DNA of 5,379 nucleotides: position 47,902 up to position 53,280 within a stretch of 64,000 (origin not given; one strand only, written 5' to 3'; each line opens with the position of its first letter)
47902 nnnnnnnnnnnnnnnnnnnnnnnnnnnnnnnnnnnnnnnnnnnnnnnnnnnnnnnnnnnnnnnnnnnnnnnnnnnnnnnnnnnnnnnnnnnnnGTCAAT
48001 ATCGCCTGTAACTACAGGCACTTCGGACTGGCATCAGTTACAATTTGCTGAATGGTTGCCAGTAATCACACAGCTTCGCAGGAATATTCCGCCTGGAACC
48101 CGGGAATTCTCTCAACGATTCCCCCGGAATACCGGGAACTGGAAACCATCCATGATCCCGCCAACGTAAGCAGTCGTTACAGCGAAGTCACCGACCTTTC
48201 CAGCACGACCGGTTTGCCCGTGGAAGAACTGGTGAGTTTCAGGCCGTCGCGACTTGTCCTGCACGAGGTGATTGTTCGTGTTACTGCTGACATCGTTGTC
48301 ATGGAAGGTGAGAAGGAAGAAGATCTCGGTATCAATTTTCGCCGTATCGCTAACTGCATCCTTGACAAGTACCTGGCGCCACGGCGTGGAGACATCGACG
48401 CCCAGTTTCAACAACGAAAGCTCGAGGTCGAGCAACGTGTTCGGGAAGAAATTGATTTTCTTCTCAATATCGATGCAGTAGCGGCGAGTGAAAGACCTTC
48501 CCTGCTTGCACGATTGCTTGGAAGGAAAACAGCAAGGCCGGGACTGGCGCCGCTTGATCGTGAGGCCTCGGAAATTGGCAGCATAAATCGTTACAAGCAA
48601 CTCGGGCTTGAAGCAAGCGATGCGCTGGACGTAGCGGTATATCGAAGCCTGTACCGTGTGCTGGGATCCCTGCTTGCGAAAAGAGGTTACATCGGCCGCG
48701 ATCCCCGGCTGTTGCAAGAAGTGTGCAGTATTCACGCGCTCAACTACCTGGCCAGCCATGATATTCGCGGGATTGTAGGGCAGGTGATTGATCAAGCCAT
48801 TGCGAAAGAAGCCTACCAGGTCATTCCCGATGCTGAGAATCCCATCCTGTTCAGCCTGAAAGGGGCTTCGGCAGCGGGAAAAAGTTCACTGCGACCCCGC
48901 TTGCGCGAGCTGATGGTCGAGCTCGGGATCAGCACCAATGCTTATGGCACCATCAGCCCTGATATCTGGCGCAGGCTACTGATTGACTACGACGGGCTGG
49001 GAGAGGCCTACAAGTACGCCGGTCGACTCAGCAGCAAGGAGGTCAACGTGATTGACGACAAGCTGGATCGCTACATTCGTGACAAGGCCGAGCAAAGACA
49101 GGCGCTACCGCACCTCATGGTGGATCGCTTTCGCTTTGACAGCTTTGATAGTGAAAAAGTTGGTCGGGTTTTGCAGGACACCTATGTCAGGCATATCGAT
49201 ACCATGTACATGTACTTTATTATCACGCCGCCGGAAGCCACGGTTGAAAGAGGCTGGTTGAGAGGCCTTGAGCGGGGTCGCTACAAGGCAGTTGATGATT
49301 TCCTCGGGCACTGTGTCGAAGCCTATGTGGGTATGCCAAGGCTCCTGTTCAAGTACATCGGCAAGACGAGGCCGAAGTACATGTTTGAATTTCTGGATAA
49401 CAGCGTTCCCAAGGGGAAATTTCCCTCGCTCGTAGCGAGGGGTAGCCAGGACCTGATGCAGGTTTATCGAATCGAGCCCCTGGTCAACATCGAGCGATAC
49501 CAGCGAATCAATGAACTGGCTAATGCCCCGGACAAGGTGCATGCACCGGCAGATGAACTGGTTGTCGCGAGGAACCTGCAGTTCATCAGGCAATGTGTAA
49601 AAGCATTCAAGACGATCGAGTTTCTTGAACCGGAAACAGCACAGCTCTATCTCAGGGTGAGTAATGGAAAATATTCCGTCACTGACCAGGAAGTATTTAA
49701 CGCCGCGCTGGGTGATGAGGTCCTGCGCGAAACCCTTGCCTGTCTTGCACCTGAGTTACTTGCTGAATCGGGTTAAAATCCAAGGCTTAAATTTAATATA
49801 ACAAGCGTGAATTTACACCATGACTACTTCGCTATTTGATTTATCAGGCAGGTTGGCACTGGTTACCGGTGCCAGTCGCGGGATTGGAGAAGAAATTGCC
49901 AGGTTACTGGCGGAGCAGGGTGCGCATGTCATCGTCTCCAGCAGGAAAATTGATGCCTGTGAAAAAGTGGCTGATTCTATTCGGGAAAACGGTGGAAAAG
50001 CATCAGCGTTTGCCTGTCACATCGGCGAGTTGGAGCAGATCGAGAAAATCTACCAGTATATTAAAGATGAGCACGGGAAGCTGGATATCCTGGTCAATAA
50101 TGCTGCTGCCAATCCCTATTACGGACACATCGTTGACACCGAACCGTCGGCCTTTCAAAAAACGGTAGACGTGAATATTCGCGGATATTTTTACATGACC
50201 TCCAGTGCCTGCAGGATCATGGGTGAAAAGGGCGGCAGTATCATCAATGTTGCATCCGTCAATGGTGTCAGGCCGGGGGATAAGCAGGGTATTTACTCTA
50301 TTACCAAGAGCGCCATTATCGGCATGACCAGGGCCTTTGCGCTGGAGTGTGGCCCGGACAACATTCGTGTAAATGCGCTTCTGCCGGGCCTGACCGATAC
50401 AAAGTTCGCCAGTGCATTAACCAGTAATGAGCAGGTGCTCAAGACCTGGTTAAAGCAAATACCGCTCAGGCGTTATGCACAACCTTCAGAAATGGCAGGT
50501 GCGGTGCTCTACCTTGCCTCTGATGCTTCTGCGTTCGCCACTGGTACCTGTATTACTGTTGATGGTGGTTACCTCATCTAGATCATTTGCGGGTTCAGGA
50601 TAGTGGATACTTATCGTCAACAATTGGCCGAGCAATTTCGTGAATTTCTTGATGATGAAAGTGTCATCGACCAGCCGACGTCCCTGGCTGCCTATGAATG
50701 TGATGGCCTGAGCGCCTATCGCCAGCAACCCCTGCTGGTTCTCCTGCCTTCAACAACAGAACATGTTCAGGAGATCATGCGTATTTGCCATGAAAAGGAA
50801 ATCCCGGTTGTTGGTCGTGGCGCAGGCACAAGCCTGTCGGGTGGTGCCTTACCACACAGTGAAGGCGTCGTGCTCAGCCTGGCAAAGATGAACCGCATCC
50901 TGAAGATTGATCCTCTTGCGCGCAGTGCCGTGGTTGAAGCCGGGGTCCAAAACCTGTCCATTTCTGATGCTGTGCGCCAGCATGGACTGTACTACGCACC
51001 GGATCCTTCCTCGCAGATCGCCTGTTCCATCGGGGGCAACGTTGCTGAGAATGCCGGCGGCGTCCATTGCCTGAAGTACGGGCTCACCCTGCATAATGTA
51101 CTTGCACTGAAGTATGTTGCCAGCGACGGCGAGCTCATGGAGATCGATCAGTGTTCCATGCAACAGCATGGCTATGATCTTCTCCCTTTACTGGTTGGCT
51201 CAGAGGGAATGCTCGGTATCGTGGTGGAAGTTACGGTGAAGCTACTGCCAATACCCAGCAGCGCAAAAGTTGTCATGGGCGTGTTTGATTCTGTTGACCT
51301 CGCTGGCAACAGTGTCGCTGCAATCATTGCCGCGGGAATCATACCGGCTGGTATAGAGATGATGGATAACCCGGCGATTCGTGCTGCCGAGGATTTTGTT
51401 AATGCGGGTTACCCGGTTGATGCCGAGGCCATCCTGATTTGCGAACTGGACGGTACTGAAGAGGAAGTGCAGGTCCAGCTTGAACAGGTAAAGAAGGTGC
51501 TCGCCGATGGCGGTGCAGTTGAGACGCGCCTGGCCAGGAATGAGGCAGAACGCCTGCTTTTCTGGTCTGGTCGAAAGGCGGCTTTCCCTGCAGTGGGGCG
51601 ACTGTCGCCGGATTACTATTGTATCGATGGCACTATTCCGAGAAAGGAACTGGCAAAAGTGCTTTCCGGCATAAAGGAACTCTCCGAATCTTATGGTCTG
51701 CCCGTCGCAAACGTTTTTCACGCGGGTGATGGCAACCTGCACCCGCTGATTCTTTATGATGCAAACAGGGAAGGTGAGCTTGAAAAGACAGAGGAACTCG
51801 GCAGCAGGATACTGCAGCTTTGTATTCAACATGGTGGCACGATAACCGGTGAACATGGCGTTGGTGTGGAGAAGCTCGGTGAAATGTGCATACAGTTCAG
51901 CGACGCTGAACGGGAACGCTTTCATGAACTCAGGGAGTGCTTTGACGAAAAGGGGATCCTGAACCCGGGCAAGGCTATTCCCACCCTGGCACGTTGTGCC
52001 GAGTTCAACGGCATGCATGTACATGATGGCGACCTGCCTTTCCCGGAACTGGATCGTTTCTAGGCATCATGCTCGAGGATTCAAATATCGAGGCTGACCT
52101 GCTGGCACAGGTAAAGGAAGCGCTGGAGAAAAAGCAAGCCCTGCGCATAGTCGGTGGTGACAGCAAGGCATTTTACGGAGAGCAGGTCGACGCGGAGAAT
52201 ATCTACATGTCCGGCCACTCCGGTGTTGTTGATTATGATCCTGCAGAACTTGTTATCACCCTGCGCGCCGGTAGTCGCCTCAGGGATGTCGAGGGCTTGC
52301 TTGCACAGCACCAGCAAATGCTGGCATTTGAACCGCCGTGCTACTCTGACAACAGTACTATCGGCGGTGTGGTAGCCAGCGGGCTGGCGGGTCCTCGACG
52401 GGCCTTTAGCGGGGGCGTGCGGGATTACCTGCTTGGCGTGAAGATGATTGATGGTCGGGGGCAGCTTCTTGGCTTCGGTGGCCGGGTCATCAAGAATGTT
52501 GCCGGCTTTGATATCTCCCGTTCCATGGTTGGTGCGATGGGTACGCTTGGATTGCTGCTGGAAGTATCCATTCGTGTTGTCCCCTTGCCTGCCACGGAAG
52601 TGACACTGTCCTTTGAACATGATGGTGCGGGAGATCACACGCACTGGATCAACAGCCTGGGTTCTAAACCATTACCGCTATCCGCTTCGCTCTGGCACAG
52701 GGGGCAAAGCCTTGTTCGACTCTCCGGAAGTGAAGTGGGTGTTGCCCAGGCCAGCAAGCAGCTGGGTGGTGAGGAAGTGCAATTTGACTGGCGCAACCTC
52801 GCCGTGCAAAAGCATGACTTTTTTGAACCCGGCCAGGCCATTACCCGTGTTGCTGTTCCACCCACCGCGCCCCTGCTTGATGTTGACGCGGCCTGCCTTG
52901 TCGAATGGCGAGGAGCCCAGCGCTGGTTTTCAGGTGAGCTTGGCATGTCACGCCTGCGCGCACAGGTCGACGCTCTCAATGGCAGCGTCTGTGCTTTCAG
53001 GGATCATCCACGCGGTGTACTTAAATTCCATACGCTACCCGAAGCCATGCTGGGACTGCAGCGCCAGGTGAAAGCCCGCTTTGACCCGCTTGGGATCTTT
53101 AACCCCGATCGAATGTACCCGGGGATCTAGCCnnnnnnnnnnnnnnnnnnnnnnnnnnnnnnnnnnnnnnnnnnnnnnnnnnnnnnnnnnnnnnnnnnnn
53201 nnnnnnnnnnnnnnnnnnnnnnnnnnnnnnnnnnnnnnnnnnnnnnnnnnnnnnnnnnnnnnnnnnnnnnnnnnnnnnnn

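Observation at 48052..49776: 574-aa protein with a zeta-toxin/AAA_33-like P-loop kinase domain immediately downstream of ureG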

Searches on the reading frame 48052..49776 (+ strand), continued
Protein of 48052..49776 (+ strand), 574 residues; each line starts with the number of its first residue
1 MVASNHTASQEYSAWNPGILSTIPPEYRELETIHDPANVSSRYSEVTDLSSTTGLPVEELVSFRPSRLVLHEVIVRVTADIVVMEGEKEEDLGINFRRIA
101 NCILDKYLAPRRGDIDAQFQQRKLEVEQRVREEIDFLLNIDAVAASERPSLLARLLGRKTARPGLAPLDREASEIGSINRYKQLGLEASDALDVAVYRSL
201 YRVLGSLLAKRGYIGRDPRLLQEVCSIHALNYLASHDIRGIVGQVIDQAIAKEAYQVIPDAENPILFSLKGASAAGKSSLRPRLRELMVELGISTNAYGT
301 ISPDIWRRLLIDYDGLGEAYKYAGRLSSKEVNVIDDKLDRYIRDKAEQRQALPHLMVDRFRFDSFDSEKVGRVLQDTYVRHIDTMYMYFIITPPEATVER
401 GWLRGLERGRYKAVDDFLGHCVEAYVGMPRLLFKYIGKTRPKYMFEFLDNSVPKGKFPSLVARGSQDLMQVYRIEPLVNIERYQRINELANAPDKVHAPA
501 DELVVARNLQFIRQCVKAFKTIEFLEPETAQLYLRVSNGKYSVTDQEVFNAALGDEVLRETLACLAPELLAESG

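Call 62: get_annotated_region(hit=H3, flank=5000)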
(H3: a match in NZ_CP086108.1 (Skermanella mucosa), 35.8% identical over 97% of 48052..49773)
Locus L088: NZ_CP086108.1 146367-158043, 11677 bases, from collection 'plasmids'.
description: Skermanella mucosa strain KEMB 2255-438 plasmid pSM-2, complete sequence
organism: Skermanella mucosa (NCBI taxid 1789672)
taxonomy: Bacteria; Pseudomonadota; Alphaproteobacteria; Rhodospirillales; Azospirillaceae; Skermanella; Skermanella mucosa
host: -; source: single cell,crude oil contaminated deserts; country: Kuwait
typing (MOB-suite, as given by PLSDB): non-mobilizable
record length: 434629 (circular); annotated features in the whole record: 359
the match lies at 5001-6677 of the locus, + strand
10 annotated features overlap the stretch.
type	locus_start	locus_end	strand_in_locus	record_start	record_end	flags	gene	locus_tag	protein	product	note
CDS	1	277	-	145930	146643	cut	-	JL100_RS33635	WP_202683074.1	CBS domain-containing protein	-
CDS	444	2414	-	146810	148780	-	-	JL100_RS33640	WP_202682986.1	prolyl oligopeptidase family serine peptidase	GO:0006508 - proteolysis [Evidence IEA]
CDS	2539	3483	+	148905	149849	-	-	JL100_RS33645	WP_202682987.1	AEC family transporter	GO:0055085 - transmembrane transport [Evidence IEA]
CDS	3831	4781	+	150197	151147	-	-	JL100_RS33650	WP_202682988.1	histidine kinase dimerization/phosphoacceptor domain -containing protein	-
CDS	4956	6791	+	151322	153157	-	-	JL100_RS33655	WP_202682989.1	hypothetical protein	-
CDS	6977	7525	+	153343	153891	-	-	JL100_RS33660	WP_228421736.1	hemerythrin domain-containing protein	-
CDS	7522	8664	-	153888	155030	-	-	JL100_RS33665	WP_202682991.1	MFS transporter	GO:0055085 - transmembrane transport [Evidence IEA]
CDS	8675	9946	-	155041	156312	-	-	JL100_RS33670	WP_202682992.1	MFS transporter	-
CDS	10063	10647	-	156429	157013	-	-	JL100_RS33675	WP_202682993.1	hypothetical protein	-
CDS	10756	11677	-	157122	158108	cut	-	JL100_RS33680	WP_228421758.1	ABC transporter permease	GO:0008643 - carbohydrate transport [Evidence IEA]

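Call 64: list_cluster_members(proteins=[P0001, P0029, P0372])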
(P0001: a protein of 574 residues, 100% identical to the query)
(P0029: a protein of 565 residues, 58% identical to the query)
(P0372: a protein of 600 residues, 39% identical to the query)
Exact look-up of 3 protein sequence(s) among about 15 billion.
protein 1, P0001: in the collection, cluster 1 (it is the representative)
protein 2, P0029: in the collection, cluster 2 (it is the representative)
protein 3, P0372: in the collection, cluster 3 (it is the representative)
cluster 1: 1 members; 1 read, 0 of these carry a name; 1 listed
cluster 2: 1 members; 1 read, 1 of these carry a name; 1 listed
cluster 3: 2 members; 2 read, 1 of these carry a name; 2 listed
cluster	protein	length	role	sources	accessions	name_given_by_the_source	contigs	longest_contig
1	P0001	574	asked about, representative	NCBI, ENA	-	-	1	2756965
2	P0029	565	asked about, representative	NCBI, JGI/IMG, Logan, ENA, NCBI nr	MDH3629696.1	MAG: zeta toxin family protein [Gammaproteobacteria bacterium] | zeta toxin family protein [Gammaproteobacteria bacterium]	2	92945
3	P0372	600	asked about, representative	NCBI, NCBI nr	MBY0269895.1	MAG: zeta toxin family protein [Burkholderiales bacterium] | zeta toxin family protein [Burkholderiales bacterium]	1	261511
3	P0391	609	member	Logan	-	-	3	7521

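Call 73: search_protein_families(library=ncbifam, alignment_id=A2, max_evalue=0.01)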
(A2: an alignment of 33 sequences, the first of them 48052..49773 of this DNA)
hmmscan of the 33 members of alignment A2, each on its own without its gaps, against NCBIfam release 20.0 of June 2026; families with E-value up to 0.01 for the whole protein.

A. member 1, window:48052-49773:+ (574 aa): 1 family
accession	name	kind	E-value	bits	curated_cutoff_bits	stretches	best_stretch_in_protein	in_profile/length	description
NF041405.1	XopAJ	subfamily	4.9e-06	26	300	1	256-359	52-152/324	XopAJ/AvrRxo1 family type III secretion system effector zeta toxin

B. families by the number of members that match (of 33 scanned): 1 family
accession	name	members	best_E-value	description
NF041405.1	XopAJ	11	4.2e-08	XopAJ/AvrRxo1 family type III secretion system effector zeta toxin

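Call 82: fold_search(model_id=the predicted structure, library=pdb)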
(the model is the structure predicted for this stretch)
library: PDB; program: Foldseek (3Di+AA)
matches with E <= 10: 154; with E <= 0.001: 0
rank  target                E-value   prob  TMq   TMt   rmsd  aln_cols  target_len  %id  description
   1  9qxx_B                5.3e-01  0.04  0.08  0.07  47.0       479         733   12  JetABC DNA loaded state dimer (released 2025-10-01)
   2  6td5_L                7.5e-01  0.07  0.07  0.16  15.9       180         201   10  Leishmania tarentolae proteasome 20S subunit complexed with LXE408 and bortezomib (released 2020-08-26)
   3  4mu6                  1.4e+00  0.03  0.07  0.15  35.1       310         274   16  Crystal Structure of the N-terminal domain of Effector Protein LegC3 from Legionella pneumophila (released 2013-12-11)
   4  8xwy_D                1.4e+00  0.09  0.08  0.22  18.9       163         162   16  Structure of Interleukin-27 (released 2025-01-22)
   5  3hf9_c                1.4e+00  0.08  0.08  0.18  14.3       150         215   12  Crystal Structure of Mycobacterium Tuberculosis Proteasome open-gate mutant modified by inhibitor GL1 (released 2009-09-15)
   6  8ysx_C                1.4e+00  0.06  0.08  0.18  15.1       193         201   11  canine immunoproteasome 20S subunit in complex with compound 2 (released 2024-07-31)
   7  5cwf_C                1.5e+00  0.09  0.09  0.23  21.4       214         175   10  Crystal structure of de novo designed helical repeat protein DHR8 (released 2015-12-16)
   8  8i21_B                1.6e+00  0.06  0.10  0.17  36.1       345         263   11  Cryo-EM structure of 6-subunit Smc5/6 arm region (released 2024-06-26)
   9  8qz9_N                1.6e+00  0.02  0.06  0.14  16.4       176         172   12  Human 20S proteasome assembly intermediate structure 4 (released 2024-02-21)
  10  7rw5_A                1.8e+00  0.02  0.06  0.08  22.0       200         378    7  Crystal structure of human methionine adenosyltransferase 2A (MAT2A) in complex with SAM and allosteric inhibitor Comp (released 2022-03-23)
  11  7f9o_P                2.1e+00  0.16  0.08  0.34   9.3        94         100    7  PSI-NDH supercomplex of Barley (released 2021-12-22)
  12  3t6g_B                2.1e+00  0.06  0.07  0.21  11.8       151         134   14  Structure of the complex between NSP3 (SHEP1) and p130Cas (released 2011-11-23)
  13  3t6g_D                2.2e+00  0.07  0.08  0.21  12.8       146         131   12  Structure of the complex between NSP3 (SHEP1) and p130Cas (released 2011-11-23)
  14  9fst_N                2.2e+00  0.04  0.07  0.16  15.4       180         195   10  Yeast 20S proteasome with human beta1i (1-51) in complex with epoxyketone inhibitor LU-001i (released 2024-07-17)
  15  6iu3                  2.3e+00  0.04  0.10  0.18  17.7       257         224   12  Crystal structure of iron transporter VIT1 with zinc ions (released 2019-02-06)
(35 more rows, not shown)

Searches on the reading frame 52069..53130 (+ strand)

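Call 5: search_protein_families(library=pfam, proteins=[window:52069-53130:+], max_evalue=0.001)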
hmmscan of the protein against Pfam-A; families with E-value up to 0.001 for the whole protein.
window:52069-53130:+ (353 aa): 1 family
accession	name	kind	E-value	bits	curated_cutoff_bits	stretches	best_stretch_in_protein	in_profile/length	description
PF01565.28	FAD_binding_4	-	3.7e-18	66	26.4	1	8-134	10-136/139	FAD binding domain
